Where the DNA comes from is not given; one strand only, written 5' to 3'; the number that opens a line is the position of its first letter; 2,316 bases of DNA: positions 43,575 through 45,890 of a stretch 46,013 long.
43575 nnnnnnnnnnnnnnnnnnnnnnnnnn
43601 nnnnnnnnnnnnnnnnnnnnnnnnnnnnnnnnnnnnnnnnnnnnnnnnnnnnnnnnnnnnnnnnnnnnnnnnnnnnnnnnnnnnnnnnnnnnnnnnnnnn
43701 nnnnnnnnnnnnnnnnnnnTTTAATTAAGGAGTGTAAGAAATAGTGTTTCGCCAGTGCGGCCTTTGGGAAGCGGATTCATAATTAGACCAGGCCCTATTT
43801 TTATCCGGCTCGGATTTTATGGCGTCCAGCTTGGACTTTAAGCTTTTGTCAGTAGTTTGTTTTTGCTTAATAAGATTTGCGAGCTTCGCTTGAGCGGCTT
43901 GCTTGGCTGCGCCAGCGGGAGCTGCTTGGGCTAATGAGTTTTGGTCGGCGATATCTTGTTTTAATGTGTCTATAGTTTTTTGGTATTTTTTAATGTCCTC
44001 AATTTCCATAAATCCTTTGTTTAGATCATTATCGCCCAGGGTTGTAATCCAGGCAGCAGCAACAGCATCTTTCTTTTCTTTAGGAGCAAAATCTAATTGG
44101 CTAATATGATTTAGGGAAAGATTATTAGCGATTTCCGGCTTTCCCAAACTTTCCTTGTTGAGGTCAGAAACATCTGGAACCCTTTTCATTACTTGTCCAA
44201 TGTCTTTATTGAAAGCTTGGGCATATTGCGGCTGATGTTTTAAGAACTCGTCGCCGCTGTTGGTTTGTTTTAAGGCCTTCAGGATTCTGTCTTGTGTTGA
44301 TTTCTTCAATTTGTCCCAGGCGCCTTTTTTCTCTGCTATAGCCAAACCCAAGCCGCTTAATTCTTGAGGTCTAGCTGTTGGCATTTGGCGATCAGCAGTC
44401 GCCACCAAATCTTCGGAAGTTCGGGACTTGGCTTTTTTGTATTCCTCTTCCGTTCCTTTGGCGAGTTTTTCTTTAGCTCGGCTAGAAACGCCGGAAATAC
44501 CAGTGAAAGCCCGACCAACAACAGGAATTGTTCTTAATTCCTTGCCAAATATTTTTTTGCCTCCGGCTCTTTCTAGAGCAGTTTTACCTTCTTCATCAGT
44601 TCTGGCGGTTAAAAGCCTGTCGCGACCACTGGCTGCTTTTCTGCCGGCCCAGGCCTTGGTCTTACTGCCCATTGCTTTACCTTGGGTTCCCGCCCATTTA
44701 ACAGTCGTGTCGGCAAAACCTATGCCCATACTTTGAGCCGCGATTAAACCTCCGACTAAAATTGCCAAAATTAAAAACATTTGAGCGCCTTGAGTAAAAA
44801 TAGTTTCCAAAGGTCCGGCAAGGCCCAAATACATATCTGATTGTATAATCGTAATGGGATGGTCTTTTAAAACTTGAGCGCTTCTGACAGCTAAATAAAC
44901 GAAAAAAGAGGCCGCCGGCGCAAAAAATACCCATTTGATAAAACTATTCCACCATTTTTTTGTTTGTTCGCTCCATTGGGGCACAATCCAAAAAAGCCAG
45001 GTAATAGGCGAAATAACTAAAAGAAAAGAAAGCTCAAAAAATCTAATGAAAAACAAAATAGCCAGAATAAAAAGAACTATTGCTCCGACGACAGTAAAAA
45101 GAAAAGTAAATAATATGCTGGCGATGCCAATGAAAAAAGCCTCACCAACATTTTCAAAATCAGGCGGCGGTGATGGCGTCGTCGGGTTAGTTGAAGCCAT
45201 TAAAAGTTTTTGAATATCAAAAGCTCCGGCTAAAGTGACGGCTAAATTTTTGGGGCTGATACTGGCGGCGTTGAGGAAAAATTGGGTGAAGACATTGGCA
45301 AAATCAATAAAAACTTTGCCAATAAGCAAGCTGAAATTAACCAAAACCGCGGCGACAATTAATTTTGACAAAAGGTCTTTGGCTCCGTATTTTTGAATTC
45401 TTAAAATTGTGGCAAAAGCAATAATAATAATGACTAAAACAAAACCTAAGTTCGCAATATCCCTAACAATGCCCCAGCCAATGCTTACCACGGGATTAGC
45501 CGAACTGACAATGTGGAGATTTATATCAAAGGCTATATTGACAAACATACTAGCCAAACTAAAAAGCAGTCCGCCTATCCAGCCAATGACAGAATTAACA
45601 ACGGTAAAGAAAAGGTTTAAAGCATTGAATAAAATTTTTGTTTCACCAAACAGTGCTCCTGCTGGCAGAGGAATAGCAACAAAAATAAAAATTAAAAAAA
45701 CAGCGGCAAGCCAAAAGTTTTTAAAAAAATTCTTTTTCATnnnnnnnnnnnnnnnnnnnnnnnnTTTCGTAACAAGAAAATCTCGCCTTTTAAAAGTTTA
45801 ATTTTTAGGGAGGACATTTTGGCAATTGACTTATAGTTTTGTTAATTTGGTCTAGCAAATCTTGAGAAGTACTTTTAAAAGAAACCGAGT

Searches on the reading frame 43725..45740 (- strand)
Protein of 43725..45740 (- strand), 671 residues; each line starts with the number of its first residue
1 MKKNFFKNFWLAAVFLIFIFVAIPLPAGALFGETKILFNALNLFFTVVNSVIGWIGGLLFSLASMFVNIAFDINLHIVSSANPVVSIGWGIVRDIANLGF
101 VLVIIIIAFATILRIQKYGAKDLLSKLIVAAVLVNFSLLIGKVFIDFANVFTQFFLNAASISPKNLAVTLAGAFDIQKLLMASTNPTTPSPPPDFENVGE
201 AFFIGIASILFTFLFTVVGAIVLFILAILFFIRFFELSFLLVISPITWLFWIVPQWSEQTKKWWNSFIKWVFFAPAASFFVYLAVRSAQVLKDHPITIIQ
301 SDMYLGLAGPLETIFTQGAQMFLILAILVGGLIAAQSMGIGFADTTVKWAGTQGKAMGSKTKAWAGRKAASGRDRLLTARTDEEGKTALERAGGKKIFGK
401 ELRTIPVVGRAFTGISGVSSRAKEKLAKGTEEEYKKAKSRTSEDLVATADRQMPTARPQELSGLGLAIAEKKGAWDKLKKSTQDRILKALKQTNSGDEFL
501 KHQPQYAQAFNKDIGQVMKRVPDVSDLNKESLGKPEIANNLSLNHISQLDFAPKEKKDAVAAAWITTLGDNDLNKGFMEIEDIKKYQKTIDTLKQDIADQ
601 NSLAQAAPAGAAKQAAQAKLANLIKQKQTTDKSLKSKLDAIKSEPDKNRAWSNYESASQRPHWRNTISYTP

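Call 76: find_encoding_contigs(protein=window:43725-45740:-, flank=10000, max_places=4)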
Protein window:43725-45740:- (671 aa): 23 contigs read that carry it; 4 places shown.
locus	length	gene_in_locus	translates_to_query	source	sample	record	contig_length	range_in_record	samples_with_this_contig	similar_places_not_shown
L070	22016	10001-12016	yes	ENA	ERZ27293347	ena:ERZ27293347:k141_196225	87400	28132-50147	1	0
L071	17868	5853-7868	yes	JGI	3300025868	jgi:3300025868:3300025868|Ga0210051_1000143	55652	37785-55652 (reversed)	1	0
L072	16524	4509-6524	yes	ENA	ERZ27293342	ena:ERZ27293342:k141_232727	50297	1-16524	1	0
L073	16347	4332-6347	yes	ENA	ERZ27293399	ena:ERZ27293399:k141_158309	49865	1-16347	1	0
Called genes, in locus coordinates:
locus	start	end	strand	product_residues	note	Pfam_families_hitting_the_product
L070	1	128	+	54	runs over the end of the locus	-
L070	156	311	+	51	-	-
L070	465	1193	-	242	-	PF08713:DNA_alkylation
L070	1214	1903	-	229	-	PF00160:Pro_isomerase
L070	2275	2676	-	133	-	PF07883:Cupin_2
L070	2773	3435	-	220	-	PF01863:YgjP-like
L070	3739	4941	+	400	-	PF00270:DEAD, PF04851:ResIII (weak), PF00271:Helicase_C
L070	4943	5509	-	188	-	PF13347:MFS_2 (weak), PF07690:MFS_1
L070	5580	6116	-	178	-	-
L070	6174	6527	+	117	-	-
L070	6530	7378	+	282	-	PF00398:RrnaAD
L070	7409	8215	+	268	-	-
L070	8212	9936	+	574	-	-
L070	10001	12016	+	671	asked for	PF19590:TrbL_3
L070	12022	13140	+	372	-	-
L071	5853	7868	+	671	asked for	PF19590:TrbL_3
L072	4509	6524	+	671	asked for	PF19590:TrbL_3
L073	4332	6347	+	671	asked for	PF19590:TrbL_3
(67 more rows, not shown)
